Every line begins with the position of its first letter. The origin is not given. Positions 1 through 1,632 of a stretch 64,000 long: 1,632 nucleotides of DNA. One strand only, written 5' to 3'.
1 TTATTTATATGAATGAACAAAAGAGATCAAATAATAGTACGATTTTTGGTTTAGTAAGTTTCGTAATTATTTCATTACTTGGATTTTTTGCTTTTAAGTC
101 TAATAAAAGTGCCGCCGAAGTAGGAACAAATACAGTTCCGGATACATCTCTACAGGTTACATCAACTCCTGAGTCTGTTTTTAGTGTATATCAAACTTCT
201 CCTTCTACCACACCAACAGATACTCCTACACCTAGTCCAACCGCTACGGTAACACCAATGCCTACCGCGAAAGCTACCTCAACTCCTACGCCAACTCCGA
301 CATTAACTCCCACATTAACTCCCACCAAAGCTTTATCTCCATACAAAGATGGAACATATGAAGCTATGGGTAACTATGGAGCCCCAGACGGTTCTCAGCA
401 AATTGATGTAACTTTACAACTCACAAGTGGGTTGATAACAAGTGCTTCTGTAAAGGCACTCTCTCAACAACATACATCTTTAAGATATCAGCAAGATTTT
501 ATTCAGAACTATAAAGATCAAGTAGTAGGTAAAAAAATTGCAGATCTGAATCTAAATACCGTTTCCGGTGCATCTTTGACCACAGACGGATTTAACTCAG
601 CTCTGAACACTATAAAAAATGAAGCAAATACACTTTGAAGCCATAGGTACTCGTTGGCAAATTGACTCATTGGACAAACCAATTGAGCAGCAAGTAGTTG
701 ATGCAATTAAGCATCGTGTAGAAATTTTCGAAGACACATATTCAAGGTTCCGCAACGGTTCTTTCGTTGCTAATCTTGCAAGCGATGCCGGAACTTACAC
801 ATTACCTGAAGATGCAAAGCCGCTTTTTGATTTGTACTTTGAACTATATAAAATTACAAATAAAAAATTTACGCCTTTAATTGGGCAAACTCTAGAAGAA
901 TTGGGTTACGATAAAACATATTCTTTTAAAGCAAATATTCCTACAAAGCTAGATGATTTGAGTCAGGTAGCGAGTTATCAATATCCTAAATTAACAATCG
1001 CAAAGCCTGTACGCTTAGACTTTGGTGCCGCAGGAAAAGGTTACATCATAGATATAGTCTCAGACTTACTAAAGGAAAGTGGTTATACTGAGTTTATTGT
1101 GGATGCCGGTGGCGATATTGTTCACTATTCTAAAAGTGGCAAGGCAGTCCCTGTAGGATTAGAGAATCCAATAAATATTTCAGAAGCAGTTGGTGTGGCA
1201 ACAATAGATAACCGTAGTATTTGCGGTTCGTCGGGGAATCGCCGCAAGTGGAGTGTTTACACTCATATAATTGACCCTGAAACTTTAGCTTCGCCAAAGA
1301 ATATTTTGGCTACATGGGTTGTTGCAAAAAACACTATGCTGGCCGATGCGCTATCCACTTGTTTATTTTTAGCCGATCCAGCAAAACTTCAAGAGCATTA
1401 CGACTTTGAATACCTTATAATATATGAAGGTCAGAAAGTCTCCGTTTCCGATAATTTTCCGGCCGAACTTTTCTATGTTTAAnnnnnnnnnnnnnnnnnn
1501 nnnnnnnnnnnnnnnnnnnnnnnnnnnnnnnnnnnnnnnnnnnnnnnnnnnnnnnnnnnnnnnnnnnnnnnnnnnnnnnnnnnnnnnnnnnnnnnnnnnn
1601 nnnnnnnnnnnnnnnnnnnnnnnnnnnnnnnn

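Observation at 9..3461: Three-gene flavin-transfer module (FMN_bind ectoprotein, ApbE, RnfD-like::FNR fusion) next to BdbC-type DsbB.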

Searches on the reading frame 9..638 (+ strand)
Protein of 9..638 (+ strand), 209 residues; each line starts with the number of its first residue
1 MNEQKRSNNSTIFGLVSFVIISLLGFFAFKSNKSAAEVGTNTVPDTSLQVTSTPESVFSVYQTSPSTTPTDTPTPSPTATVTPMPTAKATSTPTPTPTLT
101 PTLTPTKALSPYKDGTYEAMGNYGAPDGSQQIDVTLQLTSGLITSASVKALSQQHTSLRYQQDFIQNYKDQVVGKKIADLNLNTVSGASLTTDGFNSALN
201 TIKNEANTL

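Call 3: search_protein_families(library=pfam, proteins=[window:9-638:+], max_evalue=0.01)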
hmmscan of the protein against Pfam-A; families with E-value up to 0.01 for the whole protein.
window:9-638:+ (209 aa): 1 family
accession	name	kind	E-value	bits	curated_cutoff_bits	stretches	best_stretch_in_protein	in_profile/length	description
PF04205.19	FMN_bind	-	0.00091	20.3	22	1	131-201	5-74/77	FMN-binding domain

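Call 4: search_protein_families(library=ncbifam, proteins=[window:9-638:+], max_evalue=0.01)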
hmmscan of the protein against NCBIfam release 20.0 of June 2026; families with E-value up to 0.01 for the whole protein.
window:9-638:+ (209 aa): 3 families
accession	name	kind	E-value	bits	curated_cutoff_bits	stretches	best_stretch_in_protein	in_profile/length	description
NF040983.1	BimA_second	exception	0.00033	19.6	600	1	40-141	86-185/381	trimeric autotransporter actin-nucleating factor BimA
NF033761.1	gliding_GltJ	equivalog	0.00073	18.7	450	1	4-112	365-478/671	adventurous gliding motility protein GltJ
NF037973.1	metallo_SslE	exception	0.0055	14.1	3000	1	59-109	44-92/1519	lipoprotein metalloprotease SslE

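Call 46: search_solved_structures(query=A3, max_evalue=1, show_alignments=1)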
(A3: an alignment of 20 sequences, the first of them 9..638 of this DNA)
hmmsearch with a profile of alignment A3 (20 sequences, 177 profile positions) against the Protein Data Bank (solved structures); distinct sequences matched with E-value up to 1: 6.
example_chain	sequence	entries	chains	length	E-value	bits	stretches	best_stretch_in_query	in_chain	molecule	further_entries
8p2a_A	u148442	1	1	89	1.1e-17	67.9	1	86-175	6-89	FMN-binding domain-containing protein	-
8p2b_A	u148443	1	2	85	2.2e-05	27.8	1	93-175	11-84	Clostridiaceae bacterium FMN4 domain 1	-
3o6u_A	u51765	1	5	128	4e-05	26.9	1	81-176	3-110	uncharacterized protein CPE2226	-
5cyb_A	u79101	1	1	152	0.018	18.3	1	9-88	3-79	Lipoprotein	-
2kzx_A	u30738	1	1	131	0.14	15.4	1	81-115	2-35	Uncharacterized protein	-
6cgs_A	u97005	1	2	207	0.32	14.2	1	71-106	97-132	Cadherin-7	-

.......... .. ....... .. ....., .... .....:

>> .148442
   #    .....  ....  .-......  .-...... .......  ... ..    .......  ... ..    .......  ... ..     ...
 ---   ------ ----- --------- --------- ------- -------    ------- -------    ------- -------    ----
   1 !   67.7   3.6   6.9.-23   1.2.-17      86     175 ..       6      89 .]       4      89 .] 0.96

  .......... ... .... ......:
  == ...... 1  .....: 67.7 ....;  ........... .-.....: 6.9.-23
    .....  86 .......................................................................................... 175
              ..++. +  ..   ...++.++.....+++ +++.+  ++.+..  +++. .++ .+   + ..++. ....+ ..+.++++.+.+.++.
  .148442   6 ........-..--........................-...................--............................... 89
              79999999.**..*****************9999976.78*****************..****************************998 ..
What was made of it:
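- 9..638 (+): FMN_bind subunit, 209 aa: N-in membrane anchor (residues 8-32), Pro/Thr-rich linker (about residues 40-110), and a C-terminal FMN-binding domain predicted to face outward. Family profile matches 8p2a_A at 1.1e-17 (call 46).
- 564..575 (+): Flavinylation-type motif S186-G-A-S189. S189 is the predicted phosphoester-linked FMN site. The motif aligns with VSGAT of the solved FMN-binding domain 8p2a_A (call 46).
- On FMN_bind flavinylation substrate: The family profile matches 8p2a_A at 1.1e-17 with the motif aligned (call 46).
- Checked: A profile of 20 family members matches the solved FMN-binding domain 8p2a_A at E = 1.1e-17 (call 46).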

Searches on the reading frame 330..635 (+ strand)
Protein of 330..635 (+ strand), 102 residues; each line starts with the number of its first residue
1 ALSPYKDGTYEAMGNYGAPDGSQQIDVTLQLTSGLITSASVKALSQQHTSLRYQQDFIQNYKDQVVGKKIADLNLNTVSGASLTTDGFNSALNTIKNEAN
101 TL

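Call 5: search_protein_families(library=pfam, proteins=[window:330-635:+], max_evalue=10)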
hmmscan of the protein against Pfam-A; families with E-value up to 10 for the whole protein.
seq(102 aa): 1 family
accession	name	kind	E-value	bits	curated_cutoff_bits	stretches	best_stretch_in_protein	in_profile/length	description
PF04205.19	FMN_bind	-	0.00022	22.3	22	1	24-94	5-74/77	FMN-binding domain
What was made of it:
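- On FMN_bind flavinylation substrate: Pfam gives 22.3 bits on the isolated domain (call 5).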

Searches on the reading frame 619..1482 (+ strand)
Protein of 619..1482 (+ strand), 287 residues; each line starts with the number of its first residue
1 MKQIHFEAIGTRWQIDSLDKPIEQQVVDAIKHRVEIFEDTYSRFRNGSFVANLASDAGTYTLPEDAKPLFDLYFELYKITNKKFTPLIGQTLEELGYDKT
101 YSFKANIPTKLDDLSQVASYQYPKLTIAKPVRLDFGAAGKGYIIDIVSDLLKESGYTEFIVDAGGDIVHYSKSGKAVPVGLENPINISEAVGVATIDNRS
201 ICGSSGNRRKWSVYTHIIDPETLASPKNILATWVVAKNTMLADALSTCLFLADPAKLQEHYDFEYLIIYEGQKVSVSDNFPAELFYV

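Call 3: search_protein_families(library=pfam, proteins=[window:619-1482:+], max_evalue=0.01)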
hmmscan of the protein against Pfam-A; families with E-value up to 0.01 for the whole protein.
window:619-1482:+ (287 aa): 1 family
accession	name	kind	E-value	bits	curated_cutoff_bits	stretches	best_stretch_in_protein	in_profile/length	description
PF02424.20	ApbE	-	3e-39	135.6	25.6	1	10-259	2-253/266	ApbE family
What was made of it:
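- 619..1482 (+): ApbE-family FAD:protein FMN transferase, 287 aa, with no signal peptide or lipobox. It overlaps the FMN_bind gene by 20 nt. Pfam ApbE 3e-39 (call 3).
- Checked: 619-1482, 287 aa. Pfam ApbE, E = 3e-39 (call 3).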

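Call 4: search_protein_families(library=ncbifam, proteins=[window:619-1482:+], max_evalue=0.01)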
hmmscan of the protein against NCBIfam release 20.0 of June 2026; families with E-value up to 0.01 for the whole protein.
window:619-1482:+ (287 aa): 1 family
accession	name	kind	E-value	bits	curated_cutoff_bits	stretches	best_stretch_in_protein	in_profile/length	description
NF007774.0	PRK10461.1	equivalog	1.2e-09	37.5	498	1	133-269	181-325/351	FAD:protein FMN transferase ApbE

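Call 44: list_cluster_members(proteins=[P0001, window:619-1482:+, window:9-638:+])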
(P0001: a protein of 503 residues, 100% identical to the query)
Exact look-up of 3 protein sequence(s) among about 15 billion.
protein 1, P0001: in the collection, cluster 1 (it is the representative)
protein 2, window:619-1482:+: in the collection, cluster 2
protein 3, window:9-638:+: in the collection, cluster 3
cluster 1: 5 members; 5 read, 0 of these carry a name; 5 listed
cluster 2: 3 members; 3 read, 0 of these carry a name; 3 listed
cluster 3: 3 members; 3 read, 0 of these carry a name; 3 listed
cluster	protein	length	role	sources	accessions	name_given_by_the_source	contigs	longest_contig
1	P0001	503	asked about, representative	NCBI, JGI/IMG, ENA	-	-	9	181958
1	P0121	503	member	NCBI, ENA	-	-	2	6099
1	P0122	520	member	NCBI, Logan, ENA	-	-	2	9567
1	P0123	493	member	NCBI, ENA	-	-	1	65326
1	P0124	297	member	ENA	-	-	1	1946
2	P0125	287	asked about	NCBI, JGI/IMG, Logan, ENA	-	-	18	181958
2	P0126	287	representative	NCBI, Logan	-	-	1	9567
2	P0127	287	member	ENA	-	-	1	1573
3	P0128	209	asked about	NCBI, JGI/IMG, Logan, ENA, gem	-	-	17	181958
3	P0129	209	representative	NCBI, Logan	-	-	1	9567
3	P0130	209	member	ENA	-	-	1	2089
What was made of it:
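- Tried and rejected: Cluster look-up returned no organism names (call 44).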

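Call 59: search_solved_structures(query=window:619-1482:+, max_evalue=0.001, show_alignments=1)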
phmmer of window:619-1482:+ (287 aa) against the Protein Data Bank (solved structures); distinct sequences matched with E-value up to 0.001: 9.
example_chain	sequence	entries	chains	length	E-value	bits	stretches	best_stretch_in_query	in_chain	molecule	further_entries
4xgw_A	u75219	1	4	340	2.2e-10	43.8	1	130-271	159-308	FAD:protein FMN transferase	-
2o18_A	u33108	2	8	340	8e-10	42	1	130-271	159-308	Thiamine biosynthesis lipoprotein apbE | FAD:protein FMN transferase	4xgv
4xgx_A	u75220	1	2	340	8.4e-10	41.9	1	130-271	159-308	FAD:protein FMN transferase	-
5mgy_H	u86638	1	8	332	1.8e-09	40.8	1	123-273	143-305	FAD:protein FMN transferase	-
7esa_A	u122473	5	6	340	2.6e-08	37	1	130-251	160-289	FAD:protein FMN transferase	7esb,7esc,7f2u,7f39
1vrm_A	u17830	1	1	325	6.7e-08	35.7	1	66-252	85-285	hypothetical protein TM1553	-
3pnd_A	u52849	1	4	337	3.1e-07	33.5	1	130-269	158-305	Thiamine biosynthesis lipoprotein ApbE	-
6nxi_A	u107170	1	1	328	1e-06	31.8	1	132-251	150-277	FAD:protein FMN transferase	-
6nxj_A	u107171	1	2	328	2.5e-05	27.2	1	132-251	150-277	FAD:protein FMN transferase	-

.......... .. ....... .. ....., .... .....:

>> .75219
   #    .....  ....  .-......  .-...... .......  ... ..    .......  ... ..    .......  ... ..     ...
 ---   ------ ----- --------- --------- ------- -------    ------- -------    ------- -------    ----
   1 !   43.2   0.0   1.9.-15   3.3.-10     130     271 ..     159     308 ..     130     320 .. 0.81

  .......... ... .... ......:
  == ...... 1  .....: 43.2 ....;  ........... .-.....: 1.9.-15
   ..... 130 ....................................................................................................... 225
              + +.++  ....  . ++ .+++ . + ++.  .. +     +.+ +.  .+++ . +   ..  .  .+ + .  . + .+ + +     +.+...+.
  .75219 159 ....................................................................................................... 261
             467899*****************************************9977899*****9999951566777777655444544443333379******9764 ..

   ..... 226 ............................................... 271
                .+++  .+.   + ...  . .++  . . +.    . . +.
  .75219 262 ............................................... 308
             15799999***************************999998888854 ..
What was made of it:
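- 619..1482 (+): PDB ApbE/Ftp hits (call 59).
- Checked: It also matches solved FAD:protein FMN transferases (call 59).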

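Call 68: find_homologous_proteins(query=window:619-1482:+, max_evalue=1e-10)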
Query window:619-1482:+ (287 aa): 4538 proteins with E <= 1e-10 among 7266 candidates; the best 120 are listed.
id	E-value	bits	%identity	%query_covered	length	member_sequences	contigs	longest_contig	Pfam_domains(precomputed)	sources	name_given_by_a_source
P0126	6.7e-188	641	99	100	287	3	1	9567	PF02424.21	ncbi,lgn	-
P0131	1.9e-94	334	53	98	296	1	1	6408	PF02424.21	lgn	-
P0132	7.3e-94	333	55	99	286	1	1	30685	PF02424.21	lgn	-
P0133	5.4e-93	330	55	99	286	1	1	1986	PF02424.21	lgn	-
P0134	9.0e-93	329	53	99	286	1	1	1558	PF02424.21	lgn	-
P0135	1.7e-92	328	53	98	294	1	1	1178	PF02424.21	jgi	jgi:thiamine biosynthesis lipoprotein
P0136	2.8e-92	327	55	99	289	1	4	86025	PF02424.21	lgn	-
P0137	7.5e-91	323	54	99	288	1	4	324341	PF02424.21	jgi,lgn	jgi:thiamine biosynthesis lipoprotein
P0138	9.0e-91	322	52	99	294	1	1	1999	PF02424.21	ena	-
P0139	1.1e-90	322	51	99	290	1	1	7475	PF02424.21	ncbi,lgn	-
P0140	1.3e-90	322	51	99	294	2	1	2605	PF02424.21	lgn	-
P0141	2.1e-90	321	54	99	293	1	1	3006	PF02424.21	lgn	-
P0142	4.0e-90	320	54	99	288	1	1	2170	PF02424.21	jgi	-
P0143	5.1e-90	320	52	99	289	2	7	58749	PF02424.21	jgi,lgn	jgi:thiamine biosynthesis lipoprotein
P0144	5.4e-90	320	51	99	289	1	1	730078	PF02424.21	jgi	jgi:thiamine biosynthesis lipoprotein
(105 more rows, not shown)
